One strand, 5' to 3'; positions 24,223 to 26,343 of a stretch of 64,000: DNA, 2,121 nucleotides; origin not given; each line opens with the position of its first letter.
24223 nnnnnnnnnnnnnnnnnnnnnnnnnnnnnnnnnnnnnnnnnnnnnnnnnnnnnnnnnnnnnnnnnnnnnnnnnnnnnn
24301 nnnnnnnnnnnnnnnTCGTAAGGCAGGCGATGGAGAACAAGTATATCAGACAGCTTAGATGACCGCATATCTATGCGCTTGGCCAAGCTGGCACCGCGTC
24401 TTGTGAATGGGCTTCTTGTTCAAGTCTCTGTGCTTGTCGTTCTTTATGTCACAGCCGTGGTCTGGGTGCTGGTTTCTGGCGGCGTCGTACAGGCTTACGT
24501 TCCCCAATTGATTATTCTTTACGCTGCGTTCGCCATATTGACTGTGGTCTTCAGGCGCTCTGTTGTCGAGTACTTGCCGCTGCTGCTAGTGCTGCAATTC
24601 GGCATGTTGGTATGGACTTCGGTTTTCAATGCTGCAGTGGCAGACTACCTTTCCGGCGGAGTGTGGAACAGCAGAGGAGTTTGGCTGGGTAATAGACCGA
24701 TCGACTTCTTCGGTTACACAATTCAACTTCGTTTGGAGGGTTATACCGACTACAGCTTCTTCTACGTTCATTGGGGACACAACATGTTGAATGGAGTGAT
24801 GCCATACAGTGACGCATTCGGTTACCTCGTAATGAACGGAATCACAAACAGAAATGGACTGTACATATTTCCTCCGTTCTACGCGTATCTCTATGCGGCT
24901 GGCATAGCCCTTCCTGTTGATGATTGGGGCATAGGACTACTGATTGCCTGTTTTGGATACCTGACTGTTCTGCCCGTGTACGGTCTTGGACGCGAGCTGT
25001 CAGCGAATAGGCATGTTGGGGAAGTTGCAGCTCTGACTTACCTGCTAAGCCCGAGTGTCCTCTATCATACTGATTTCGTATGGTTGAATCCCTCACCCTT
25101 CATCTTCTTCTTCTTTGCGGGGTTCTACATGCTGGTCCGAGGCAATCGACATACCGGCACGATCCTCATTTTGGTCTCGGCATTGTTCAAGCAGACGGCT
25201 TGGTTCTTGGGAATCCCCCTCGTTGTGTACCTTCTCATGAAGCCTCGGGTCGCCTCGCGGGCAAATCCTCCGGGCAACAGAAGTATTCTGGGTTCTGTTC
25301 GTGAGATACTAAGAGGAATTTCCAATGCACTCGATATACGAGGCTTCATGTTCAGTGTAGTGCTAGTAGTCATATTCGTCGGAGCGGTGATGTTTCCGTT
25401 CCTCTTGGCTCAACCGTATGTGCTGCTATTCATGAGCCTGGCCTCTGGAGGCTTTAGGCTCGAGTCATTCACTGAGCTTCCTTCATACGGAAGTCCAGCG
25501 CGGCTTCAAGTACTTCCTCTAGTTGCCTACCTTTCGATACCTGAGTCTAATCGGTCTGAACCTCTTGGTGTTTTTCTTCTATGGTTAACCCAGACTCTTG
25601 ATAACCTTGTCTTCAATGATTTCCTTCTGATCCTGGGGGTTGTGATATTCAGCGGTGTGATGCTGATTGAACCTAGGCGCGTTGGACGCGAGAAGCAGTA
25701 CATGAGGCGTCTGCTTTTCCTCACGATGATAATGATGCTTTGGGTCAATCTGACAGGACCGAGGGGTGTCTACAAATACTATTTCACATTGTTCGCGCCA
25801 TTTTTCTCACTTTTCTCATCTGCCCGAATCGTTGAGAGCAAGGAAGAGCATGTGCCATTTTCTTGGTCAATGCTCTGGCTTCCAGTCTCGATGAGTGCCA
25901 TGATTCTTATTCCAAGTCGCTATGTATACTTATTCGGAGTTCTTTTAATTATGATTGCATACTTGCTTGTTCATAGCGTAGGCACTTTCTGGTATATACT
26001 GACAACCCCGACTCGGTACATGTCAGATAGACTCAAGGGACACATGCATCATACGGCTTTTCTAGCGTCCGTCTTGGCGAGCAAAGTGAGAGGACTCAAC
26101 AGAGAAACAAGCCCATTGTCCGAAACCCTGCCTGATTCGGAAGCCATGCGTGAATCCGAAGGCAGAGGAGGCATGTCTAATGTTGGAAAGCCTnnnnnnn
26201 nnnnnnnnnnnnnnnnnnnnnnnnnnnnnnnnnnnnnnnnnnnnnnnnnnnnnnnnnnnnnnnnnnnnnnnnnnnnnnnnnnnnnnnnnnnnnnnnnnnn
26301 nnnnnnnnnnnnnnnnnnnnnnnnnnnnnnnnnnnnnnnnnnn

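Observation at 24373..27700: Tandem paralogous PIG-M/DUF2029-like GT-C glycosyltransferases with overlapping reading frames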

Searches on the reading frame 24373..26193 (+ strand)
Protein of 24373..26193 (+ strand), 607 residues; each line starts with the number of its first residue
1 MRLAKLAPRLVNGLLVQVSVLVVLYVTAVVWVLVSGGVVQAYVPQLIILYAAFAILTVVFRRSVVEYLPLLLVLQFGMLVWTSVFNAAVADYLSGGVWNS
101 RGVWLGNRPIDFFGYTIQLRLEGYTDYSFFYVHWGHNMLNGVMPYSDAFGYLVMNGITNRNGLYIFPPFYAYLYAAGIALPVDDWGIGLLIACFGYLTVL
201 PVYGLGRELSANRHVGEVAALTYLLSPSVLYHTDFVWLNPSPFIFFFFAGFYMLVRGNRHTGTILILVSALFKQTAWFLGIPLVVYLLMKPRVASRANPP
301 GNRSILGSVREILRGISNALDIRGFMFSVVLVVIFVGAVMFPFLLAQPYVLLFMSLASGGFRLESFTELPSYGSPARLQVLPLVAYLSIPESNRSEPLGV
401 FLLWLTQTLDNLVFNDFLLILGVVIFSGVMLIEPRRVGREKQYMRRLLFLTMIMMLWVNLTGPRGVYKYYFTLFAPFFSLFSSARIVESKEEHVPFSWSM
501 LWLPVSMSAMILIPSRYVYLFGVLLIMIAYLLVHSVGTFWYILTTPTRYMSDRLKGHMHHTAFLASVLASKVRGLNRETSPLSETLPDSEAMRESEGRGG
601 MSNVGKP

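Call 3: search_protein_families(library=pfam, proteins=[window:24373-26193:+], max_evalue=10)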
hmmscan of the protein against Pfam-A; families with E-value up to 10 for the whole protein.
window:24373-26193:+ (607 aa): 0 families

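Call 4: search_protein_families(library=ncbifam, proteins=[window:24373-26193:+], max_evalue=10)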
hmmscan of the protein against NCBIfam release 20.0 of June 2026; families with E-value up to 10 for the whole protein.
window:24373-26193:+ (607 aa): 0 families

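Call 9: find_homologous_proteins(query=window:24373-26193:+)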
Query window:24373-26193:+ (607 aa): 225 proteins with E <= 0.001 among 8000 candidates; the best 120 are listed.
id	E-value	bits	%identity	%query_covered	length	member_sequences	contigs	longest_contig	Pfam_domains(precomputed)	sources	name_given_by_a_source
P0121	0.0e+0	1342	100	100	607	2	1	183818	-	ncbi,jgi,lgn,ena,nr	ncbi:MAG: hypothetical protein C4K47_05960 [Candidatus Thorarchaeota archaeon]|nr:MAG: hypothetical 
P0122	0.0e+0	1013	75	99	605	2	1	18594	-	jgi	jgi:hypothetical protein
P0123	8.5e-295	997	76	96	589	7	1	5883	-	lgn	-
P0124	1.8e-279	947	70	99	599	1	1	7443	-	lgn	-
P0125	3.9e-273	926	69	100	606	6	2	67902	-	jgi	-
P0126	1.1e-221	756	61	96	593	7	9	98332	-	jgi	-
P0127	5.4e-217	740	63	89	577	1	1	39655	-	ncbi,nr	ncbi:MAG: hypothetical protein C4K49_06625 [Candidatus Thorarchaeota archaeon]|nr:MAG: hypothetical 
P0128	7.9e-214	730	59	96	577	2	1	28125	-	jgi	-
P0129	3.2e-179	615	56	86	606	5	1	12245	-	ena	-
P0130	1.9e-177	610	59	80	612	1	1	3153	-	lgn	-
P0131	2.3e-177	609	58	81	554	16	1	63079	-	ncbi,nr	ncbi:MAG: hypothetical protein DRO73_00050 [Candidatus Thorarchaeota archaeon]|nr:MAG: hypothetical 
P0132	5.1e-176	605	55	87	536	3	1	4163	PF26314.1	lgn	-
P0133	6.0e-176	605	56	82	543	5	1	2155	-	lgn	-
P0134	1.7e-175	603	59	79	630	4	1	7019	-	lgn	-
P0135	3.2e-175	602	52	88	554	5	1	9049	-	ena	-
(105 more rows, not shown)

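Call 15: search_solved_structures(query=A2, max_evalue=10, show_alignments=1)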
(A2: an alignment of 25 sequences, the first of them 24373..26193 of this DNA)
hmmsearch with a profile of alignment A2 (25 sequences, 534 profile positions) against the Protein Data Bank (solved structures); distinct sequences matched with E-value up to 10: 0.

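Call 17: search_protein_families(library=pfam, alignment_id=A2, max_evalue=0.01)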
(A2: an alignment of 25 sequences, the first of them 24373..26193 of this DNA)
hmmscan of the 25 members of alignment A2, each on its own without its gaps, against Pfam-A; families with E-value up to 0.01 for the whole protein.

A. member 1, window:24373-26193:+ (607 aa): 0 families

B. families by the number of members that match (of 25 scanned): 5 families
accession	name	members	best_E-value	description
PF13231.12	PMT_2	2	1.9e-05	Dolichyl-phosphate-mannose-protein mannosyltransferase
PF09852.15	DUF2079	2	0.0017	Predicted membrane protein (DUF2079)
PF01758.21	SBF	1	0.001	Sodium Bile acid symporter family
PF23214.1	SH3_CYT4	1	0.0074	Mitochondrial protein cyt-4 SH3 domain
PF14163.11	SieB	1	0.0085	Super-infection exclusion protein B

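Call 36: predict_structure(alignment_id=A2)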
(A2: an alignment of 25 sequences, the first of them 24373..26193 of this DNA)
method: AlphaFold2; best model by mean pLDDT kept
length: 607 residues; sequences in the alignment: 25
mean_pLDDT: 77.6   pTM: 0.78
mean pLDDT of the five models: 77.6, 72.7, 71.0, 70.6, 69.0
residues with pLDDT >= 90: 166; 70-90: 281; 50-70: 106; < 50: 54
segments of 3 or more residues with pLDDT < 50: 96-107, 112-115, 121-125, 579-607
pLDDT, mean of each block of 10 residues (from residue 1): 59 76 80 68 65 65 75 87 81 57 48 50 55 84 74 67 66 88 77 90 94 93 89 77 93 93 92 76 93 66 72 81 92 90 80 61 82 79 92 95 95 88 92 89 93 91 74 88 85 87 83 74 89 81 81 78 75 59 41 42 36
secondary structure, 60 per line:
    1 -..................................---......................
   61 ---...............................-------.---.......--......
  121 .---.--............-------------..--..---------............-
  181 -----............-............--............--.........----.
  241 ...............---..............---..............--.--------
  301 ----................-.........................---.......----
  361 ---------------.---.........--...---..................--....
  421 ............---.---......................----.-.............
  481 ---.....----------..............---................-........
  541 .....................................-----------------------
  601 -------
elements in order: H2-35 H39-60 H64-94 E106-112 E115-121 H128-139 H168-179 H186-197 H199-210 H213-224 H227-235 H240-255 H259-272 H276-288 H305-319 H322-346 H350-356 H380-388 H397-414 H417-432 H440-461 H468-480 H484-488 H499-512 H516-531 H533-577

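Call 39: fold_search(model_id=the predicted structure, library=pdb)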
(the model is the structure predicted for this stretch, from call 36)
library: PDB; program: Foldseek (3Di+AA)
matches with E <= 10: 96; with E <= 0.001: 3
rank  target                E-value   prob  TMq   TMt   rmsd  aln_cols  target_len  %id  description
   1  7wld_U                2.8e-04  1.00  0.37  0.51  12.4       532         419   13  Cryo-EM structure of the human glycosylphosphatidylinositol transamidase complex at 2.53 Angstrom resolution (released 2022-04-27)
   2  8imx_U                5.1e-04  1.00  0.39  0.54  12.2       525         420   13  Cryo-EM structure of GPI-T with a chimeric GPI-anchored protein (released 2023-08-16)
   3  9wno_A                7.4e-04  1.00  0.41  0.58   8.9       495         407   14  Cryo-EM structure of Candida glabrata GPI mannosyltransferase I bound to Dol-P-Man (released 2025-12-03)
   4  3waj                  5.6e-03  1.00  0.27  0.22  14.9       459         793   15  Crystal structure of the Archaeoglobus fulgidus oligosaccharyltransferase (O29867_ARCFU) complex with Zn and sulfate (released 2013-10-30)
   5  9ub7_B                6.7e-03  1.00  0.36  0.51  12.7       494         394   14  Structure of glycosylphosphatidylinositol transamidase,state 1 (released 2026-04-08)
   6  7e9s_A                1.2e-02  1.00  0.30  0.23  15.8       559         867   14  Archaeal oligosaccharyltransferase AglB from Archaeoglobus fulgidus in complex with an inhibitory peptide and a dolich (released 2021-09-08)
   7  6gxc_A                1.5e-02  0.99  0.27  0.24  15.6       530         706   12  Bacterial oligosaccharyltransferase PglB in complex with an inhibitory peptide and a reactive lipid-linked oligosaccha (released 2018-11-14)
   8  3wak                  1.7e-02  1.00  0.32  0.24  15.4       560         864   13  Crystal structure of the Archaeoglobus fulgidus oligosaccharyltransferase (O29867_ARCFU) in the apo form (released 2013-10-30)
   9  9s6r_A                2.1e-02  1.00  0.39  0.58   7.2       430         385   11  Ternary cryo-EM structure of yeast ALG3 with Dol25-PP-GlcNAc2Man5, Dol25-P-Man, and Fab (released 2026-03-18)
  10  6snh_X                3.4e-02  0.99  0.32  0.38  11.6       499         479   11  Cryo-EM structure of yeast ALG6 in complex with 6AG9 Fab and Dol25-P-Glc (released 2020-03-11)
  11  6s7t_A                3.4e-02  0.97  0.27  0.24  20.0       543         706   13  Cryo-EM structure of human oligosaccharyltransferase complex OST-B (released 2019-12-18)
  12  5ezm                  4.2e-02  0.99  0.29  0.32  19.2       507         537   13  Crystal Structure of ArnT from Cupriavidus metallidurans in the apo state (released 2016-02-17)
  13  3rce_A                4.2e-02  0.96  0.26  0.24  13.9       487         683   13  Bacterial oligosaccharyltransferase PglB (released 2011-06-15)
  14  5ogl_A                6.6e-02  0.96  0.29  0.25  16.1       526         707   13  Structure of bacterial oligosaccharyltransferase PglB in complex with an acceptor peptide and an lipid-linked oligosac (released 2017-10-25)
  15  8age_A                1.0e-01  0.90  0.26  0.25  18.1       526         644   12  Structure of yeast oligosaccharylransferase complex with acceptor peptide bound (released 2022-12-07)
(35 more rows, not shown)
